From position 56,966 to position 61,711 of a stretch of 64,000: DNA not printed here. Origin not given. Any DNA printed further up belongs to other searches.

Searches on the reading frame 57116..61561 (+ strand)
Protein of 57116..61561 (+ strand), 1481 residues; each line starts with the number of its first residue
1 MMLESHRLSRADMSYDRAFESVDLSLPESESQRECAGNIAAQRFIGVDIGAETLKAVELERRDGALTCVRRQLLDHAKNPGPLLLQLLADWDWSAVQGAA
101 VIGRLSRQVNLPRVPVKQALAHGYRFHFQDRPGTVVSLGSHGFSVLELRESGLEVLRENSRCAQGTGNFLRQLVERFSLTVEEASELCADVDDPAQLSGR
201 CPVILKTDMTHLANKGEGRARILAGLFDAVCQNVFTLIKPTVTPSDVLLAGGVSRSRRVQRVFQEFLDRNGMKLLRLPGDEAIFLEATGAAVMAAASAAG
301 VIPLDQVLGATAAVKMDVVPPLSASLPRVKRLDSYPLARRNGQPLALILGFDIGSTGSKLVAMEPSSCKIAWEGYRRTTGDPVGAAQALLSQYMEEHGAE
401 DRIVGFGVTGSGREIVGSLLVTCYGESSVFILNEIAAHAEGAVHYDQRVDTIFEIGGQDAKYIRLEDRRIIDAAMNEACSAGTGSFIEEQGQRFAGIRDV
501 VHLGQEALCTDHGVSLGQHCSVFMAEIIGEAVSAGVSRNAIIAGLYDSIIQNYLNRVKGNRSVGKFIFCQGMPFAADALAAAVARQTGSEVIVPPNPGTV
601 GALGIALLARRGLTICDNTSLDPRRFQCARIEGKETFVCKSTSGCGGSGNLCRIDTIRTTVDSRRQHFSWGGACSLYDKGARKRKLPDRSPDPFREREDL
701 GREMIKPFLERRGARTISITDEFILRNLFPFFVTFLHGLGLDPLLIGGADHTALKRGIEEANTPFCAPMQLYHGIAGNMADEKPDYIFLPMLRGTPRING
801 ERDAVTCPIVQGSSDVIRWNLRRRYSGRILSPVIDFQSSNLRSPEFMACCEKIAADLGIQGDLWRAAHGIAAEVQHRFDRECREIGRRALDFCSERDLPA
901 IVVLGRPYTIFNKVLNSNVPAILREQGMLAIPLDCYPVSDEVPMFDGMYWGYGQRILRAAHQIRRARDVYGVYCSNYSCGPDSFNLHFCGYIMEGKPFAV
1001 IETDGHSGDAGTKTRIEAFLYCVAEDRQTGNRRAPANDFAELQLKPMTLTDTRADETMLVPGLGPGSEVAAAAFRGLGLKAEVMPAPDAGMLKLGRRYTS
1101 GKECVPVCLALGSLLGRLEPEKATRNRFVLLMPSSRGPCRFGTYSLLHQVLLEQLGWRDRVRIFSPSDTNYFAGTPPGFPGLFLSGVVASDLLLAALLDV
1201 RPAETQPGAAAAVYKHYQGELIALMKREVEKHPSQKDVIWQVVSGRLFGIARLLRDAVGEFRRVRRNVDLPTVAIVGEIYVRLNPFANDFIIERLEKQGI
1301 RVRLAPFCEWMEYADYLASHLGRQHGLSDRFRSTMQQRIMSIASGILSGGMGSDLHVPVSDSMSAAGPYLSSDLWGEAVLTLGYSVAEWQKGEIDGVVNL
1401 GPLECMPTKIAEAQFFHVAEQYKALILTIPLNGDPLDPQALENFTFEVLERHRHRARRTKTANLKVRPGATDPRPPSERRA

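Call 4: search_protein_families(library=ncbifam, proteins=[window:57116-61561:+], max_evalue=0.01)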
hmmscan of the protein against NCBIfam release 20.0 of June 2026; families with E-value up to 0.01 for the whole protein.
window:57116-61561:+ (1481 aa): 5 families
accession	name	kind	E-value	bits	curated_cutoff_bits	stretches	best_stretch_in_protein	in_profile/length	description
TIGR00241.1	CoA_E_activ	domain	3.8e-51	174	125.4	2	347-608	1-248/248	acyl-CoA dehydratase activase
TIGR03286.1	methan_mark_15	hypoth_equivalog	3.4e-23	82.3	455.75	1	338-609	138-401/404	methanogenesis marker 15 protein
TIGR02261.1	benz_CoA_red_D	equivalog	9.5e-21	74.1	312.85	2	150-292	117-260/262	benzoyl-CoA reductase subunit D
TIGR02259.1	benz_CoA_red_A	equivalog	2.5e-20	72.7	578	2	430-571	249-390/432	benzoyl-CoA reductase subunit A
TIGR03192.1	benz_CoA_bzdQ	equivalog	2.2e-12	47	380.2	1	350-550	36-227/293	benzoyl-CoA reductase, bzd-type, subunit Q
